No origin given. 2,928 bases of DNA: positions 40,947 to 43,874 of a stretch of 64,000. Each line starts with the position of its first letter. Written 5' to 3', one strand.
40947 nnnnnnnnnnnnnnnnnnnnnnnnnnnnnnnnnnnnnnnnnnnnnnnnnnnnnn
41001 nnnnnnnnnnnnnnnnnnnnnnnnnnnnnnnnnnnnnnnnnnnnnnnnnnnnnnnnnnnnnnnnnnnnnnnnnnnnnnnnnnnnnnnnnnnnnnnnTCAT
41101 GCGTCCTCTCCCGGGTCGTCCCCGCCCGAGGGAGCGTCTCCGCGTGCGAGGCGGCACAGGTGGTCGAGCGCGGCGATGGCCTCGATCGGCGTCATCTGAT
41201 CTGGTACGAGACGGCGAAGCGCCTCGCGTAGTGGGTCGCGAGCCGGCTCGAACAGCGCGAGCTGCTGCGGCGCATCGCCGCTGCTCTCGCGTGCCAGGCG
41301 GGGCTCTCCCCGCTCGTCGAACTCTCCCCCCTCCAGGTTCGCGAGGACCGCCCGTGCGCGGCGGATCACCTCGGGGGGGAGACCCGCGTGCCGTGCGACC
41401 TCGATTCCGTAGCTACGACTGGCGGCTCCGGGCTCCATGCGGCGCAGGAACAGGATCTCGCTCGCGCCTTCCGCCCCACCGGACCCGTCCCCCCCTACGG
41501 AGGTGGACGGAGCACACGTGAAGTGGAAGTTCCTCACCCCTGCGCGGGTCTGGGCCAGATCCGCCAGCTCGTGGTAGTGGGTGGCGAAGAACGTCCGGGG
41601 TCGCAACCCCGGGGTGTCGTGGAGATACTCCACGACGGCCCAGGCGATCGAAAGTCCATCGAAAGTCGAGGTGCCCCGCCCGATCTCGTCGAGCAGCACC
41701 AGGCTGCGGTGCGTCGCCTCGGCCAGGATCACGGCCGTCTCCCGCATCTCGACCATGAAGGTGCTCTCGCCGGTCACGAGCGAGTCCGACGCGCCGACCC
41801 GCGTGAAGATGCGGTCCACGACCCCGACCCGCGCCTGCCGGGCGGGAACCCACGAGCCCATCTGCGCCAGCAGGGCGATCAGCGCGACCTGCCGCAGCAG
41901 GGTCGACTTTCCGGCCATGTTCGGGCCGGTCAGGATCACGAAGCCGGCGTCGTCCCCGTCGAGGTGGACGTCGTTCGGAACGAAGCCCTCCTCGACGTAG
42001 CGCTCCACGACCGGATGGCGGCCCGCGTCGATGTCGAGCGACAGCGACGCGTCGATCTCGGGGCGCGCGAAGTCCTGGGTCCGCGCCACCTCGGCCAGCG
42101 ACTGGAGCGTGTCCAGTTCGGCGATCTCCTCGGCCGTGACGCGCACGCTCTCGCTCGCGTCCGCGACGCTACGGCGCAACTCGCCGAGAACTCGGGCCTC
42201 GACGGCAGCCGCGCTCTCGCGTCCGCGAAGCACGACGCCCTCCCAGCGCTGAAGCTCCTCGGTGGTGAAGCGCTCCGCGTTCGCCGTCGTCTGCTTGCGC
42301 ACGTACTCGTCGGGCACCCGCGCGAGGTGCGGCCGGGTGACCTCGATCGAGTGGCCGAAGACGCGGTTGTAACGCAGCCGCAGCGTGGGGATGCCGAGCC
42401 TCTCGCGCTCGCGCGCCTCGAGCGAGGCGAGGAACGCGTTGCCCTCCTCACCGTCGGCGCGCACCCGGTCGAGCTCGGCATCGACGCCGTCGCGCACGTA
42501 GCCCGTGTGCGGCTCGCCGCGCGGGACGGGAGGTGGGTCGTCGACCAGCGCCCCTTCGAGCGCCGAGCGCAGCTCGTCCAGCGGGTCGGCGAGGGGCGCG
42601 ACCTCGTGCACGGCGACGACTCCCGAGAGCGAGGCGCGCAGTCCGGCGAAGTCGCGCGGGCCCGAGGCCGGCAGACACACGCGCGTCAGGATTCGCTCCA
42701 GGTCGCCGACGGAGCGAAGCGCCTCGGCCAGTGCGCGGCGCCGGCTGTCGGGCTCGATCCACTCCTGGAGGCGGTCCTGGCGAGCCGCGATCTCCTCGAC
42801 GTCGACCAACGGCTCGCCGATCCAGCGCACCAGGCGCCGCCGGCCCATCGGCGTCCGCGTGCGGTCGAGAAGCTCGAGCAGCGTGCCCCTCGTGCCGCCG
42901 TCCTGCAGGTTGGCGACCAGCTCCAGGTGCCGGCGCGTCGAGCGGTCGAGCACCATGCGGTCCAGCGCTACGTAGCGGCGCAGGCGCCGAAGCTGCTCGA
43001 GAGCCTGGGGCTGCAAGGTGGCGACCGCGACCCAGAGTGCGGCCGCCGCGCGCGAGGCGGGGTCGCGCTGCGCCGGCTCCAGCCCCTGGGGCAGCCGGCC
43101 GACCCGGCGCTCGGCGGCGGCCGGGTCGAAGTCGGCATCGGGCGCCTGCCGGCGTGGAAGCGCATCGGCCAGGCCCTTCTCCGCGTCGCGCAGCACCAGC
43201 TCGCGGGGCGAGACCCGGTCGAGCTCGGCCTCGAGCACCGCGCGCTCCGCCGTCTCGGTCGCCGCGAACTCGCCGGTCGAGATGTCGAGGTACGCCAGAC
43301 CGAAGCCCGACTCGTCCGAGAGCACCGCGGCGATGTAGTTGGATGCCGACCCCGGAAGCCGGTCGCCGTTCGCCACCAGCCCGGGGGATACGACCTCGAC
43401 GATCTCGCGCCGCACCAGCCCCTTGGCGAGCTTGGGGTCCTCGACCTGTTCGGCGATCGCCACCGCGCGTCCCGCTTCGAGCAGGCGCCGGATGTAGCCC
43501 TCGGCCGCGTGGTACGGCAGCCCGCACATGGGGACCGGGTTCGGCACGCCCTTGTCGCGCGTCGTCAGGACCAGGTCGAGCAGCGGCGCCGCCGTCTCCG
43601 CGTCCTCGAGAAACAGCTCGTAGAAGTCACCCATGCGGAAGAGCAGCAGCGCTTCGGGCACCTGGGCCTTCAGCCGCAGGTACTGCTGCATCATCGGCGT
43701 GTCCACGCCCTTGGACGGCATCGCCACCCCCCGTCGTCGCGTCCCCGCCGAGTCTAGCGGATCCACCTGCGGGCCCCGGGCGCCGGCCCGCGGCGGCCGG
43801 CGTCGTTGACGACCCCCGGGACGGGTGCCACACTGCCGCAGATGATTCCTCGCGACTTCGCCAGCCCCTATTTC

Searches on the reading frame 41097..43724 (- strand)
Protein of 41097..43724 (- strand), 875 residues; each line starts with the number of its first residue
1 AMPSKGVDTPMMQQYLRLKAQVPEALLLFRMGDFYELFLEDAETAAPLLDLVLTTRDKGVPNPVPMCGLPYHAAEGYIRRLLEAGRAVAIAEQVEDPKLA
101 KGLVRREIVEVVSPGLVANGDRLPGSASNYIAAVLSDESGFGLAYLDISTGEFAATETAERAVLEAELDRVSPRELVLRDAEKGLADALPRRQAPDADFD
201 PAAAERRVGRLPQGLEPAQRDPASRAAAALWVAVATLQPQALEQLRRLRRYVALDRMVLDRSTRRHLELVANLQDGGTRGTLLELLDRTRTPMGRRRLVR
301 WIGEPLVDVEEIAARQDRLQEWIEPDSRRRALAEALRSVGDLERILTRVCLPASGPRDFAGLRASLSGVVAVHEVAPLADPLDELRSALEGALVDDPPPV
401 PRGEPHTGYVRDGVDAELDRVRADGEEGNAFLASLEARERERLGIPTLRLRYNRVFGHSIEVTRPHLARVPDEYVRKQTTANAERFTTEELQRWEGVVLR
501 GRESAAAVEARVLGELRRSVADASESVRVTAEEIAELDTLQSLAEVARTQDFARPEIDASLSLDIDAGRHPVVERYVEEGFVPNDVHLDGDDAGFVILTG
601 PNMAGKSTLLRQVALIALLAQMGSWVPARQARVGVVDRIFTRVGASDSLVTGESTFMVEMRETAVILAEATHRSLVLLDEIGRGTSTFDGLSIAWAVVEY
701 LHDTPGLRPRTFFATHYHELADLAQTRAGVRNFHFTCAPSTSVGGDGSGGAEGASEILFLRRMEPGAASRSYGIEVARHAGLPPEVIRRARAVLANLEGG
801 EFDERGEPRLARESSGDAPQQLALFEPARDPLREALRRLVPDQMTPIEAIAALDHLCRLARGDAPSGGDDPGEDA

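Call 43: find_homologous_proteins(query=window:41097-43724:-)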
Query window:41097-43724:- (875 aa): 6152 proteins with E <= 0.001 among 8000 candidates; the best 120 are listed.
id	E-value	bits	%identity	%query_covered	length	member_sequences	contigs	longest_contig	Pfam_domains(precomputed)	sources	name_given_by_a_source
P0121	0.0e+0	1901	100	100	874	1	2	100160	PF01624.26,PF05192.24,PF05188.24,PF05190.24,PF00488.28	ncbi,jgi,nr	ncbi:MAG: DNA mismatch repair protein MutS [Deltaproteobacteria bacterium]|nr:DNA mismatch repair pr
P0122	0.0e+0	1470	80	97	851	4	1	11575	PF01624.26,PF05192.24,PF05188.24,PF05190.24,PF00488.28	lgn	-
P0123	0.0e+0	1348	73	98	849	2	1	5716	PF01624.26,PF05192.24,PF05188.24,PF05190.24,PF00488.28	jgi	jgi:DNA mismatch repair protein MutS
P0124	0.0e+0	1321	72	99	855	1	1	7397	PF01624.26,PF05192.24,PF05188.24,PF05190.24,PF00488.28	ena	-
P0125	0.0e+0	1288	70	99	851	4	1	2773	PF01624.26,PF05192.24,PF05188.24,PF05190.24,PF00488.28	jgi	-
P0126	0.0e+0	1278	71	97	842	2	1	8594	PF01624.26,PF05192.24,PF05188.24,PF05190.24,PF00488.28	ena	-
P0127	0.0e+0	1271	70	98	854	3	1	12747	PF01624.26,PF05192.24,PF05188.24,PF05190.24,PF00488.28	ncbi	-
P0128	0.0e+0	1266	70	99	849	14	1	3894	PF01624.26,PF05192.24,PF05188.24,PF05190.24,PF00488.28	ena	-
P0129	0.0e+0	1263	70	98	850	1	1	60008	PF01624.26,PF05192.24,PF05188.24,PF05190.24,PF00488.28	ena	-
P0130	0.0e+0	1261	70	97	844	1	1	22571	PF01624.26,PF05192.24,PF05188.24,PF05190.24,PF00488.28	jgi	jgi:DNA mismatch repair protein MutS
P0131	0.0e+0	1260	70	98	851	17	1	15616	PF01624.26,PF05192.24,PF05188.24,PF05190.24,PF00488.28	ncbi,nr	ncbi:MAG: DNA mismatch repair protein MutS [Deltaproteobacteria bacterium]|nr:DNA mismatch repair pr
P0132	0.0e+0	1259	69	98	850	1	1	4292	PF01624.26,PF05192.24,PF05188.24,PF05190.24,PF00488.28,PF27441.1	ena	-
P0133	0.0e+0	1250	70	97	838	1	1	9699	PF01624.26,PF05192.24,PF05188.24,PF05190.24,PF00488.28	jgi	jgi:DNA mismatch repair protein MutS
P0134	0.0e+0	1245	68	99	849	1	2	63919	PF01624.26,PF05192.24,PF05188.24,PF05190.24,PF00488.28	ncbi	ncbi:MAG: DNA mismatch repair protein MutS [Myxococcota bacterium]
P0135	0.0e+0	1236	69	98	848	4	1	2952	PF01624.26,PF05192.24,PF05188.24,PF05190.24,PF00488.28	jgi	jgi:DNA mismatch repair protein MutS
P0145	0.0e+0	1211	66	98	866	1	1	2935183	PF01624.26,PF05192.24,PF05188.24,PF05190.24,PF00488.28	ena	-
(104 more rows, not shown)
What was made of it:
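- Checked: The 100%-identical database MutS (P0121, 874 aa) implies a start at 43721 and a gap of 292 nt (call 43).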

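Call 44: find_encoding_contigs(protein=P0129, flank=2500, max_places=2)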
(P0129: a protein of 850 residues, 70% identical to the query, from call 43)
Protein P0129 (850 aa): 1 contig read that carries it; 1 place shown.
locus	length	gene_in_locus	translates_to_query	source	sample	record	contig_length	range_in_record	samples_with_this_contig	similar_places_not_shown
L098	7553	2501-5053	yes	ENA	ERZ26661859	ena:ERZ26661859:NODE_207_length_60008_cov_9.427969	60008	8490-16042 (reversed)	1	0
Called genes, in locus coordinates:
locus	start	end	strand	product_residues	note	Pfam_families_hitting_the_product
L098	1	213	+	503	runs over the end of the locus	PF02386:TrkH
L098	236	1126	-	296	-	PF08668:HDOD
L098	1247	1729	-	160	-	PF00903:Glyoxalase (faint), PF13669:Glyoxalase_4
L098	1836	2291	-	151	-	-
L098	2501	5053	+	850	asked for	PF01624:MutS_I, PF05188:MutS_II, PF05192:MutS_III, PF05190:MutS_IV, PF00488:MutS_V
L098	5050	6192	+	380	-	PF11741:AMIN, PF01520:Amidase_3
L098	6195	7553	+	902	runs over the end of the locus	PF03445:DUF294 (weak), PF08335:GlnD_UR_UTase, PF27444:GlnD_3rd, PF01966:HD (weak), PF01842:ACT (faint), PF24931:ACT_ACR9_3rd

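Call 45: find_encoding_contigs(protein=P0134, flank=2500, max_places=2)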
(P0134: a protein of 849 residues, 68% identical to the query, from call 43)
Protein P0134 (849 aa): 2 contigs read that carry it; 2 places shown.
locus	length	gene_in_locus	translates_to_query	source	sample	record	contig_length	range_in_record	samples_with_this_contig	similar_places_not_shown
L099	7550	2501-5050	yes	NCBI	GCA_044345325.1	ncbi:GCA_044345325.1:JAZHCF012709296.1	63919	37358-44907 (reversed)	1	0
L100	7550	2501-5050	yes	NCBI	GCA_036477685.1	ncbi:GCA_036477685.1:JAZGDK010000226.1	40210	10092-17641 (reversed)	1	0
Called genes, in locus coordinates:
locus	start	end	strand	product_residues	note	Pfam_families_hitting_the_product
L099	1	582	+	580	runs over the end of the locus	PF00355:Rieske, PF13806:Rieske_2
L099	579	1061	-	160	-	PF13669:Glyoxalase_4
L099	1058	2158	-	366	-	PF00793:DAHP_synth_1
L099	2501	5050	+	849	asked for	PF01624:MutS_I, PF05188:MutS_II, PF05192:MutS_III, PF05190:MutS_IV, PF00488:MutS_V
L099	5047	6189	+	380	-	PF11741:AMIN, PF01520:Amidase_3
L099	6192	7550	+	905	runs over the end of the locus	PF03445:DUF294 (weak), PF08335:GlnD_UR_UTase, PF27444:GlnD_3rd, PF01966:HD (weak), PF01842:ACT (faint), PF13291:ACT_4 (faint), PF24931:ACT_ACR9_3rd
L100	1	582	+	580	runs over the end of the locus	PF00355:Rieske, PF13806:Rieske_2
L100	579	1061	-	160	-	PF13669:Glyoxalase_4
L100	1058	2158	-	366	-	PF00793:DAHP_synth_1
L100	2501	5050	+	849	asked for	PF01624:MutS_I, PF05188:MutS_II, PF05192:MutS_III, PF05190:MutS_IV, PF00488:MutS_V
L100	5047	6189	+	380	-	PF11741:AMIN, PF01520:Amidase_3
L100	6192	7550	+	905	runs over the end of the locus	PF03445:DUF294 (weak), PF08335:GlnD_UR_UTase, PF27444:GlnD_3rd, PF01966:HD (weak), PF01842:ACT (faint), PF13291:ACT_4 (faint), PF24931:ACT_ACR9_3rd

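Call 48: find_encoding_contigs(protein=P0145, flank=2500, max_places=2)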
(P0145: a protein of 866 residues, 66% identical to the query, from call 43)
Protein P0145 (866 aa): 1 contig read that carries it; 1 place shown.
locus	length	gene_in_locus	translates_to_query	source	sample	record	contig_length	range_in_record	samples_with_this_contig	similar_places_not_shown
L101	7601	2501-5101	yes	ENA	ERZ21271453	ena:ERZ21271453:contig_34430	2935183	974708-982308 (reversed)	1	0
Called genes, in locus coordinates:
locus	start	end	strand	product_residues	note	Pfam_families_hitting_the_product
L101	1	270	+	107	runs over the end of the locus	PF00216:Bac_DNA_binding, PF18291:HU-HIG (weak)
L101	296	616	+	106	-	PF06305:LapA_dom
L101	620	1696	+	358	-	PF13432:TPR_16 (faint), PF14561:TPR_20 (faint), PF23914:TPR_CcmH_CycH (faint), PF25060:ARM_TT21_2nd (faint), PF25062:ARM_TT21_N (faint), PF07719:TPR_2 (faint), PF13174:TPR_6 (faint), PF18073:Zn_ribbon_LapB, +7 more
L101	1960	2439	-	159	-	PF00903:Glyoxalase (weak), PF13669:Glyoxalase_4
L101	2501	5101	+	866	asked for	PF01624:MutS_I, PF05188:MutS_II, PF05192:MutS_III, PF05190:MutS_IV, PF00488:MutS_V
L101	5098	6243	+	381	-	PF11741:AMIN, PF01520:Amidase_3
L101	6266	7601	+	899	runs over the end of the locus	PF03445:DUF294 (weak), PF08335:GlnD_UR_UTase, PF27444:GlnD_3rd, PF01966:HD (weak), PF01842:ACT (faint), PF24931:ACT_ACR9_3rd (weak)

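Call 49: find_encoding_contigs(protein=P0127, flank=2500, max_places=2)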
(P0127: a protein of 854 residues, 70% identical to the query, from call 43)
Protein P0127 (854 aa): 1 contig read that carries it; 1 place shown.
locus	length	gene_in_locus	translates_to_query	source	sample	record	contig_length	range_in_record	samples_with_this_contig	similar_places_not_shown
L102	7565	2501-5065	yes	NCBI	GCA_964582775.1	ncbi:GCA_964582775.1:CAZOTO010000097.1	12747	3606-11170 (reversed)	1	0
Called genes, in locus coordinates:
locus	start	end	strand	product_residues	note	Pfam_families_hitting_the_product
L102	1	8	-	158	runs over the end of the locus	PF13669:Glyoxalase_4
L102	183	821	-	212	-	PF04536:TPM_phosphatase (weak)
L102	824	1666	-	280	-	PF04536:TPM_phosphatase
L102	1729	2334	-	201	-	PF04011:LemA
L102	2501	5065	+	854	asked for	PF01624:MutS_I, PF05188:MutS_II, PF05192:MutS_III, PF05190:MutS_IV, PF00488:MutS_V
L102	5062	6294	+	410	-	PF11741:AMIN, PF24837:AMIN-like (faint), PF01520:Amidase_3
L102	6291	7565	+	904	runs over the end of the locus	PF01842:ACT (faint), PF03445:DUF294 (faint), PF03710:GlnE (weak), PF08335:GlnD_UR_UTase, PF27444:GlnD_3rd, PF01966:HD, PF13291:ACT_4 (faint), PF24931:ACT_ACR9_3rd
